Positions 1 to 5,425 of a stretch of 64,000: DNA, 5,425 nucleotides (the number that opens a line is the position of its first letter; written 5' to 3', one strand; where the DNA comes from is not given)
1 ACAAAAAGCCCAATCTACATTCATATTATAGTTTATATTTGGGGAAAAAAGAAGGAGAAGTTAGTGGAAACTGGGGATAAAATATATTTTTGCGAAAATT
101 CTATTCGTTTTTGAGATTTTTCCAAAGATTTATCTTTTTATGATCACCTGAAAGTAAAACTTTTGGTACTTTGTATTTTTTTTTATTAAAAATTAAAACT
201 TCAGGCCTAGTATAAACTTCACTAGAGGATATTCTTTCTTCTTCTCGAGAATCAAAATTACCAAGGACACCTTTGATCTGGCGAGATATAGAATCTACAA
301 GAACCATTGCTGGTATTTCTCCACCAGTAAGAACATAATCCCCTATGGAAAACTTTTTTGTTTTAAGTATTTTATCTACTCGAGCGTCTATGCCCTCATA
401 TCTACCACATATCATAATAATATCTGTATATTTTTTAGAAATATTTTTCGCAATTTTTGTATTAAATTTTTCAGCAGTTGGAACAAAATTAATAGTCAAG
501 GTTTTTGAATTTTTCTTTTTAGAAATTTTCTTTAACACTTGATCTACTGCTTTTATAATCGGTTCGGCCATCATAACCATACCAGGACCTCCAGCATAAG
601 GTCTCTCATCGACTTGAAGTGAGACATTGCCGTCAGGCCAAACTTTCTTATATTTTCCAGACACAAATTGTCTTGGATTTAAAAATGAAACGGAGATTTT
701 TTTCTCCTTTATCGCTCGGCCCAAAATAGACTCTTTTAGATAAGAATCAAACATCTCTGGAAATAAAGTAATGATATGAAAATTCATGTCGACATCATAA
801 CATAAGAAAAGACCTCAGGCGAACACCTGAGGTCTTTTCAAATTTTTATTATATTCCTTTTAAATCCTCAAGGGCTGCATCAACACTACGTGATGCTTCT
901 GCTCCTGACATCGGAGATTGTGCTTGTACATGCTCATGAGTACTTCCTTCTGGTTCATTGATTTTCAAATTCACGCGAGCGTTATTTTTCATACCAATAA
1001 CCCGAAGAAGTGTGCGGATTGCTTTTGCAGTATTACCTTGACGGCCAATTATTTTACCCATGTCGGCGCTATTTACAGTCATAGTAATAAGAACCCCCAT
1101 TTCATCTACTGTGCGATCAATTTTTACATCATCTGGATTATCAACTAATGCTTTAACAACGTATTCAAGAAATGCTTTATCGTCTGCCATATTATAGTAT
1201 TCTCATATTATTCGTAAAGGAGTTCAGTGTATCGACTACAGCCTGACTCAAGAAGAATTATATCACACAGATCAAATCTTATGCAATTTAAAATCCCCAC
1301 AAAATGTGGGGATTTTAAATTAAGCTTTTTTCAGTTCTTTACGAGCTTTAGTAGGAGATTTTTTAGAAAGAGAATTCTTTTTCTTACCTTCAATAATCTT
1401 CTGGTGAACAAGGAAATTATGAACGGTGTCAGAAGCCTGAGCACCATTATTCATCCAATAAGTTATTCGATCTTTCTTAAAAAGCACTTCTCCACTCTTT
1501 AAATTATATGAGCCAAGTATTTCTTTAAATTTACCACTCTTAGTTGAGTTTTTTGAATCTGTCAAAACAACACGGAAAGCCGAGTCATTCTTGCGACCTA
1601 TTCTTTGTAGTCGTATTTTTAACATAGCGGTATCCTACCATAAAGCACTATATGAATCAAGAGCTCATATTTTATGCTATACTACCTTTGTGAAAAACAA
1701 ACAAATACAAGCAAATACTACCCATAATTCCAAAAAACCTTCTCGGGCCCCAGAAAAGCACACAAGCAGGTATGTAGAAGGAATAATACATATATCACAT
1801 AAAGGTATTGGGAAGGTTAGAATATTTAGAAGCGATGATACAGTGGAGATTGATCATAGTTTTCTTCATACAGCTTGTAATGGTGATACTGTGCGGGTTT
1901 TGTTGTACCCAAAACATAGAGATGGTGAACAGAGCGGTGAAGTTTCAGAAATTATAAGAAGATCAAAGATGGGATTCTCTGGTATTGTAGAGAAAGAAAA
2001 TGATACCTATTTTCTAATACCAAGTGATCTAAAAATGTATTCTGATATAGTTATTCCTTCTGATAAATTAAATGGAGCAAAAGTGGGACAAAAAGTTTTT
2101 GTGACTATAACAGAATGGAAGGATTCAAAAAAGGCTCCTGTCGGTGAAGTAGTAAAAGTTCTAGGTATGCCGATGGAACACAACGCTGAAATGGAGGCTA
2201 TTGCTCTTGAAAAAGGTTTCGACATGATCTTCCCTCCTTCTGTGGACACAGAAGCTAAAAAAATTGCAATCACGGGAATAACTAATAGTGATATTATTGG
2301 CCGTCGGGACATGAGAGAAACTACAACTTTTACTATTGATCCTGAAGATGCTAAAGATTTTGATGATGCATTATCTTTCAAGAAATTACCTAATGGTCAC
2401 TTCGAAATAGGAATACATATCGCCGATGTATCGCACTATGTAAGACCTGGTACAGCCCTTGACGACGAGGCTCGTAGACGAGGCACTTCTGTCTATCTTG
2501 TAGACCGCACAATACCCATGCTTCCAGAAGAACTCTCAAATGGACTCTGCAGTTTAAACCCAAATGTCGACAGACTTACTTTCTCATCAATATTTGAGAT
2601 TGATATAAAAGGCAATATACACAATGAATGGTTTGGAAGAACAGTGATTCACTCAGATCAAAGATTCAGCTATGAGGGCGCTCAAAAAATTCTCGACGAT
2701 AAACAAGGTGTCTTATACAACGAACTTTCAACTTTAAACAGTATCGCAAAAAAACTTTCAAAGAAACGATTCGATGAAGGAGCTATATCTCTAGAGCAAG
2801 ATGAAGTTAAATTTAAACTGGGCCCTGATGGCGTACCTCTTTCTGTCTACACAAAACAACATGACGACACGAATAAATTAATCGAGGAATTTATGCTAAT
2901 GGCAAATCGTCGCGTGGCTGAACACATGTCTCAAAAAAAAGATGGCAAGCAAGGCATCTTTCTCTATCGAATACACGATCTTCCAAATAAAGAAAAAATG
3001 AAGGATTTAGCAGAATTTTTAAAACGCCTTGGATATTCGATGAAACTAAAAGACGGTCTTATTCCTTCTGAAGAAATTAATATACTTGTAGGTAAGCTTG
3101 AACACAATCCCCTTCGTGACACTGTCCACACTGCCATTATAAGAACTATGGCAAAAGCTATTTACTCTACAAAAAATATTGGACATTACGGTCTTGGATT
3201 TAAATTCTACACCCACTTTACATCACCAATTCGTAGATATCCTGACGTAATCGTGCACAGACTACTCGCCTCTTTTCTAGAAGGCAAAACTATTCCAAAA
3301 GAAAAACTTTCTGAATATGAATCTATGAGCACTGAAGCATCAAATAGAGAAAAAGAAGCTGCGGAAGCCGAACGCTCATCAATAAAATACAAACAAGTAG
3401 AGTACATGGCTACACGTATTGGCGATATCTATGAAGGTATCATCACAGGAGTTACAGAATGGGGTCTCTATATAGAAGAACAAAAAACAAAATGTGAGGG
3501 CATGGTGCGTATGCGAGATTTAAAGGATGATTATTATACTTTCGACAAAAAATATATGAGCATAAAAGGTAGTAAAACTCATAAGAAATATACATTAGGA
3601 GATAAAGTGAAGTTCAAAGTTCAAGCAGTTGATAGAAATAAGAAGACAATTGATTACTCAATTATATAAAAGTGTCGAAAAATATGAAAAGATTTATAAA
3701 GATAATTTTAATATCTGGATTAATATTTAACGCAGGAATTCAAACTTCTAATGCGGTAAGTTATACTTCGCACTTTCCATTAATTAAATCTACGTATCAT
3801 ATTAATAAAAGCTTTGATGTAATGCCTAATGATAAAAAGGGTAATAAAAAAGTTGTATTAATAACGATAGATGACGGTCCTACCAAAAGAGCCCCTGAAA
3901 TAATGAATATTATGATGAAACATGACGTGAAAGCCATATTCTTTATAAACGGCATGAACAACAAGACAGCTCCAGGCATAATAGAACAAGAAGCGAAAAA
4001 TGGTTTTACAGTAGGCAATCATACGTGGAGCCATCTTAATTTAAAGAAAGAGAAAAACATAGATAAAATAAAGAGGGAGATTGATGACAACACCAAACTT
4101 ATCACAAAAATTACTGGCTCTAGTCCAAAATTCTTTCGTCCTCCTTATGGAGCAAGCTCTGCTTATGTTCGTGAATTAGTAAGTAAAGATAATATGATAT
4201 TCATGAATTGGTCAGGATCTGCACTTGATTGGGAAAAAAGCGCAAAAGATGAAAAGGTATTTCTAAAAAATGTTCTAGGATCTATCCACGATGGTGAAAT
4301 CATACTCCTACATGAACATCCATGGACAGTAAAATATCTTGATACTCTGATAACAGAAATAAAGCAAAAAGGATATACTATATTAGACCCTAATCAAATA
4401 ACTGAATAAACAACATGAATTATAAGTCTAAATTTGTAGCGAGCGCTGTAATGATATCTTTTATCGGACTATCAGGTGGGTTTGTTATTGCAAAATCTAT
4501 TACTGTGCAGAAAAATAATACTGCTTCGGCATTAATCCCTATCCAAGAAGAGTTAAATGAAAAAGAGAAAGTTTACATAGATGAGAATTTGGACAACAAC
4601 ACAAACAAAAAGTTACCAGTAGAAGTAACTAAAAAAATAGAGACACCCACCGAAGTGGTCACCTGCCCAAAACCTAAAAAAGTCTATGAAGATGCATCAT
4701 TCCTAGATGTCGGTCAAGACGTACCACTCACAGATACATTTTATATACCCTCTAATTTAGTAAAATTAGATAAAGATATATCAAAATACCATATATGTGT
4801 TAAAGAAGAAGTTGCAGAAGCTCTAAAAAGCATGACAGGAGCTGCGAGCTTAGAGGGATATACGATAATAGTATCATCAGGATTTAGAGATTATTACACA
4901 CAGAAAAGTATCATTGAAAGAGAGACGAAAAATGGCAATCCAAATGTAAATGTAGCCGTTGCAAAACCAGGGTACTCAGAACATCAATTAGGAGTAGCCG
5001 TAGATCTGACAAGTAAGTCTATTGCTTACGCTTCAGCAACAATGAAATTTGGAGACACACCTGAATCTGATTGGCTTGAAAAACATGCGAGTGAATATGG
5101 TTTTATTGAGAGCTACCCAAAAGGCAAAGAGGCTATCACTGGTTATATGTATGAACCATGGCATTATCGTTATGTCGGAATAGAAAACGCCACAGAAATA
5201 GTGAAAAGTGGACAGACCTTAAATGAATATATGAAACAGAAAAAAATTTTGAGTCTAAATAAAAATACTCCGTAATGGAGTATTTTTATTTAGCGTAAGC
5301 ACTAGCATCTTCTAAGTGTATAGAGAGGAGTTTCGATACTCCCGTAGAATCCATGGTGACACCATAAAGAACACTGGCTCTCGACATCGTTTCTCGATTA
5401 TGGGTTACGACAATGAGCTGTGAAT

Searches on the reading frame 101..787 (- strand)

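Call 37: search_protein_families(library=pfam, proteins=[window:101-787:-], max_evalue=0.001)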
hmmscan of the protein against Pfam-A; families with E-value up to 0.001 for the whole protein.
window:101-787:- (228 aa): 2 families
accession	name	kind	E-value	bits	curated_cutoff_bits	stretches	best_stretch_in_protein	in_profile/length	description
PF01746.26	tRNA_m1G_MT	-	3.2e-36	125.3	27.3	1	57-224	26-183/195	tRNA (Guanine-1)-methyltransferase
PF01881.21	Cas_Cas6_C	-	0.00028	22.1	23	1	88-185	24-102/125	CRISPR associated protein Cas6, C-terminal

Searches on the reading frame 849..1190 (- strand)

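Call 37: search_protein_families(library=pfam, proteins=[window:849-1190:-], max_evalue=0.001)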
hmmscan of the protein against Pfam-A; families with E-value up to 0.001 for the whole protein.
window:849-1190:- (113 aa): 3 families
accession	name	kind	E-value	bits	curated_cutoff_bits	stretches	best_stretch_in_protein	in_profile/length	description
PF13083.13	KH_KhpA-B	-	2.3e-21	75.9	32.1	1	5-77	1-73/73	KhpA/KhpB, KH domain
PF07650.23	KH_2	-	0.00015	22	22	1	20-79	16-72/78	KH domain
PF00013.35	KH_1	-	0.00066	19.8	21.5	0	35-60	2-27/66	KH domain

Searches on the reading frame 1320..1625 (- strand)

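Call 37: search_protein_families(library=pfam, proteins=[window:1320-1625:-], max_evalue=0.001)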
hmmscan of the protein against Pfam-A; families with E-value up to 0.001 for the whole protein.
window:1320-1625:- (101 aa): 1 family
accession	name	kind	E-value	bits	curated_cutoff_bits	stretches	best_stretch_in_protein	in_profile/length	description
PF00886.24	Ribosomal_S16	-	1.2e-12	48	27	1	8-65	1-62/62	Ribosomal protein S16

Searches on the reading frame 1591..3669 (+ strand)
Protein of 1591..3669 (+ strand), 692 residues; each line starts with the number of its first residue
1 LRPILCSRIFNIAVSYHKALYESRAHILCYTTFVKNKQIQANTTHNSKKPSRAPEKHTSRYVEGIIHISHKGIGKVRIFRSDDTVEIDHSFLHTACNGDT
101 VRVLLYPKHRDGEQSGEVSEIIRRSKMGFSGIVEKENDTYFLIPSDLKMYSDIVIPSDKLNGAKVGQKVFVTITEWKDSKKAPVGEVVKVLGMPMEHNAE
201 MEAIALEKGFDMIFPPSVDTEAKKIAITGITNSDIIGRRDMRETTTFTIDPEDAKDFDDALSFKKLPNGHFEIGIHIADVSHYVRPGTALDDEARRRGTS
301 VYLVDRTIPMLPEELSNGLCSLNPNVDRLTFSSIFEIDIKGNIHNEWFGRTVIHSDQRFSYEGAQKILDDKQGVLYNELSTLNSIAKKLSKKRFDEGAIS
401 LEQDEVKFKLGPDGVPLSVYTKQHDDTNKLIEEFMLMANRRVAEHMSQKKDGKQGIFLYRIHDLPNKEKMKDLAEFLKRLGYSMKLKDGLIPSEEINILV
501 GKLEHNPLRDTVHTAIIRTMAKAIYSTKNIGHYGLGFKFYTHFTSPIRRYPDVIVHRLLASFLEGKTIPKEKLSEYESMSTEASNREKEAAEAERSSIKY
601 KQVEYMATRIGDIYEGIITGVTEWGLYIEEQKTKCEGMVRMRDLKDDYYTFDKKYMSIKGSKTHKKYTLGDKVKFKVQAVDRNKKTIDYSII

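Call 37: search_protein_families(library=pfam, proteins=[window:1591-3669:+], max_evalue=0.001)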
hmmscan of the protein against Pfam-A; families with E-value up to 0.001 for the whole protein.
window:1591-3669:+ (692 aa): 5 families
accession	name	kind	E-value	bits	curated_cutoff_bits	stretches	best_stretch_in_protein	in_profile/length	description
PF00773.25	RNB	-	4.9e-113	378.1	29.3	1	238-564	1-325/326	RNB domain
PF17876.7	CSD2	-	6e-22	77.9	26.2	1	141-215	1-74/74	Cold shock domain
PF00575.29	S1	-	3.7e-10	40.5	22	1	610-691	4-73/74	S1 RNA binding domain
PF17849.7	OB_Dis3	-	2.5e-09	37.5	22.8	1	141-208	3-76/77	Dis3-like cold-shock domain 2 (CSD2)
PF08206.17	OB_RNB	-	9.6e-08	32.1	24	1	141-190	12-58/58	Ribonuclease B OB domain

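Call 68: search_protein_families(library=ncbifam, proteins=[window:1591-3669:+], max_evalue=0.00001)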
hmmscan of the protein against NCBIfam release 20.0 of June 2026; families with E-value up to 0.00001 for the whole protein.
window:1591-3669:+ (692 aa): 7 families
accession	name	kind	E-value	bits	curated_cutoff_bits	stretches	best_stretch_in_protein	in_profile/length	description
TIGR02063.1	RNase_R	equivalog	1.3e-204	681.5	597.85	1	44-692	51-710/711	ribonuclease R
TIGR00358.1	3_prime_RNase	superfamily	1.3e-152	509.4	368.6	1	58-692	13-657/657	VacB/RNase II family 3'-5' exoribonuclease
NF008648.0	PRK11642.1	equivalog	1.8e-116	390.4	982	1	64-692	87-725/813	ribonuclease R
NF003455.0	PRK05054.1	equivalog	6.6e-59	199.7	542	1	60-687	20-639/645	exoribonuclease II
TIGR02062.1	RNase_B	equivalog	1.3e-48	165.5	641.9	1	234-595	186-547/646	exoribonuclease II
NF006333.0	PRK08563.1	equivalog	2.4e-07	30.5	143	1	599-686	71-155/188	DNA-directed RNA polymerase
TIGR00448.1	rpoE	equivalog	5.4e-06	26.1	124.2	0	609-680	80-149/179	DNA-directed RNA polymerase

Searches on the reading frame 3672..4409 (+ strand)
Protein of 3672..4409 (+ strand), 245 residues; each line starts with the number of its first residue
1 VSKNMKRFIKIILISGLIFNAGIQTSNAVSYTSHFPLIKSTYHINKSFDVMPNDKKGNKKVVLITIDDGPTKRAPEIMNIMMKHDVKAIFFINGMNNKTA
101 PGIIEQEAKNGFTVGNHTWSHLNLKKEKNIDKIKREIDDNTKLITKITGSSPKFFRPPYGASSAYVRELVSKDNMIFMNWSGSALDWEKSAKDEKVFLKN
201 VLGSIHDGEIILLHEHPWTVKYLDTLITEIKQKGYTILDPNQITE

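Call 37: search_protein_families(library=pfam, proteins=[window:3672-4409:+], max_evalue=0.001)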
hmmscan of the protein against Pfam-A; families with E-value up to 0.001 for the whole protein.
window:3672-4409:+ (245 aa): 1 family
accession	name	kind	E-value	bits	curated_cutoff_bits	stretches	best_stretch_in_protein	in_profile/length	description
PF01522.26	Polysacc_deac_1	-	6.9e-34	116.9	23.1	1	55-173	2-119/124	Polysaccharide deacetylase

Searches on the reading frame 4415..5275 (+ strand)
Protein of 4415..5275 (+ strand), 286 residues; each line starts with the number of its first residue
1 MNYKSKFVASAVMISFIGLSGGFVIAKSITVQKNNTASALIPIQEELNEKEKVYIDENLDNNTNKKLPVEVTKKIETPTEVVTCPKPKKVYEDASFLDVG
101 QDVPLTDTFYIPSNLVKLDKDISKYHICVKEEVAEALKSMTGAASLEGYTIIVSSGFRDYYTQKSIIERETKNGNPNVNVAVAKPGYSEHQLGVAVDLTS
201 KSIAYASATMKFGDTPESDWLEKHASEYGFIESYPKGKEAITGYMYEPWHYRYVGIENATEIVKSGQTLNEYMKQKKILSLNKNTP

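Call 37: search_protein_families(library=pfam, proteins=[window:4415-5275:+], max_evalue=0.001)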
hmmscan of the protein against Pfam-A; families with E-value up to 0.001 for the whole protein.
window:4415-5275:+ (286 aa): 1 family
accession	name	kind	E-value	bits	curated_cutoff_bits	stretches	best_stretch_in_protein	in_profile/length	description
PF02557.22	VanY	-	6.5e-39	133.2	25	1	128-255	3-131/132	D-alanyl-D-alanine carboxypeptidase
